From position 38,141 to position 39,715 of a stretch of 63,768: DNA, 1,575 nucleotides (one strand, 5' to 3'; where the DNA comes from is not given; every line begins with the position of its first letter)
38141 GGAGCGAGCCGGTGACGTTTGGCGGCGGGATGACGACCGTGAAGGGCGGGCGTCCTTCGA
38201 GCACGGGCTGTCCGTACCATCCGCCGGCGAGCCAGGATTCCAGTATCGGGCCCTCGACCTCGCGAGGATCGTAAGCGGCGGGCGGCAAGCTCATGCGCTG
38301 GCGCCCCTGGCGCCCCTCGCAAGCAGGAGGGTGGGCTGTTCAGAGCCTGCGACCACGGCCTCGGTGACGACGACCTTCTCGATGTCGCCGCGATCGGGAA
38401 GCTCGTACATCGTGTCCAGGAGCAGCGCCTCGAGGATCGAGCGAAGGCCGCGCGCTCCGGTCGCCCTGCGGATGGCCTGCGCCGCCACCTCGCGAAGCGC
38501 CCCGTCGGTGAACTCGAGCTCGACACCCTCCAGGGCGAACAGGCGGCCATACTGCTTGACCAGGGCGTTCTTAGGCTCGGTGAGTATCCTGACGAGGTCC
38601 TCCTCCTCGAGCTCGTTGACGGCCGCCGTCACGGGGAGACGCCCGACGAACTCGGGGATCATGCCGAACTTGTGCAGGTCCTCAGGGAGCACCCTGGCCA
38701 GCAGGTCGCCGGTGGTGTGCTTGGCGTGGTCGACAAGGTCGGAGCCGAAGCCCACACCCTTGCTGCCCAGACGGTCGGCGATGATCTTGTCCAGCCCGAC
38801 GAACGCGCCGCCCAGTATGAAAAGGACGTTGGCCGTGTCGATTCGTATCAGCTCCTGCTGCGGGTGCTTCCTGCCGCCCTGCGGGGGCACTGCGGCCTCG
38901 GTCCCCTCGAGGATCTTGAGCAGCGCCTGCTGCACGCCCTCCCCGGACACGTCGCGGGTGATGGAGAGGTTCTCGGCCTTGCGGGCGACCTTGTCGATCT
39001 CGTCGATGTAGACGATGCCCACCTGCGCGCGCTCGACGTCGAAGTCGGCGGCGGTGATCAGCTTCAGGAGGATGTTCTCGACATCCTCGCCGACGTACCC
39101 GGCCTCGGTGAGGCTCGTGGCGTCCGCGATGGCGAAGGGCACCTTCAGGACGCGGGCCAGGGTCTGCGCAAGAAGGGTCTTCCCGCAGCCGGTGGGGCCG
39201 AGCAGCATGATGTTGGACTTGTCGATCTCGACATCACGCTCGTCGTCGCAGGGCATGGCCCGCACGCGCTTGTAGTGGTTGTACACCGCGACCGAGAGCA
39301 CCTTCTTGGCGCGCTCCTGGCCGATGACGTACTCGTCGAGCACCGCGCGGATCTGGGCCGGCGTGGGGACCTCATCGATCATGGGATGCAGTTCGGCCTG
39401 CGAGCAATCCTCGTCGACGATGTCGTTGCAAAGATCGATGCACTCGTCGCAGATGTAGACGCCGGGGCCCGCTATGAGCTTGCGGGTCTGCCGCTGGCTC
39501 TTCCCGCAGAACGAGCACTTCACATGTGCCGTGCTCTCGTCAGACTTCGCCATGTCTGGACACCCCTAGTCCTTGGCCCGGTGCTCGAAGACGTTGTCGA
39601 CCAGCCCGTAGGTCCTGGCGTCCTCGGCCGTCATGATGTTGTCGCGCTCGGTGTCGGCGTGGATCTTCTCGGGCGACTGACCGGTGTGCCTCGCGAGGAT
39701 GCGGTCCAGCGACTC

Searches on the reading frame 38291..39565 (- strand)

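Call 69: search_protein_families(library=pfam, proteins=[window:38291-39565:-], max_evalue=0.05)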
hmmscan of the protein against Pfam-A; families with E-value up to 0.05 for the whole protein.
window:38291-39565:- (424 aa): 21 families
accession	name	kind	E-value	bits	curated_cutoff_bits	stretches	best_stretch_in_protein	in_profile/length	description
PF07724.20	AAA_2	-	6.8e-32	111.2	27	1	116-312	3-165/166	AAA domain (Cdc48 subfamily)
PF06689.19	zf-C4_ClpX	-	6.4e-20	71.2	27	1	16-52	2-39/39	ClpX C4-type zinc finger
PF00004.35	AAA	-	3.9e-15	56.9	21.2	1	119-246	1-109/131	ATPase family associated with various cellular activities (AAA)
PF10431.15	ClpB_D2-small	-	3.7e-12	46.6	21.9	1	319-397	1-75/81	C-terminal, D2-small domain, of ClpB protein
PF07728.20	AAA_5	-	2.7e-06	27.9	22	1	118-195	1-80/139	AAA domain (dynein-related subfamily)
PF05496.18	RuvB_N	-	4e-06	27.1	27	1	75-200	5-103/159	Holliday junction DNA helicase RuvB P-loop domain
PF01078.27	Mg_chelatase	-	5.4e-05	23.1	20.3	1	117-141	23-47/207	Magnesium chelatase, subunit ChlI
PF13401.12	AAA_22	-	0.00015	22.5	27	1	116-193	5-96/130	AAA domain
PF13173.12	AAA_14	-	0.00082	19.8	27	1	118-205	4-86/129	AAA domain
PF00493.29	MCM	-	0.0012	18.4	23.3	1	73-197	19-137/224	MCM P-loop domain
PF01695.23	IstB_IS21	-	0.0029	17.6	24.1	1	115-137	91-113/238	IstB-like ATP binding protein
PF00158.32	Sigma54_activat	-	0.0045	17.1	20.2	0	112-138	18-44/168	Sigma-54 interaction domain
PF10662.15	PduV-EutP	-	0.0094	16.2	21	1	117-137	2-22/143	Ethanolamine utilisation - propanediol utilisation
PF00005.33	ABC_tran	-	0.01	16.9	25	1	118-141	13-36/137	ABC transporter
PF13238.12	AAA_18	-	0.019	15.9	29.4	1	119-200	1-66/128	AAA domain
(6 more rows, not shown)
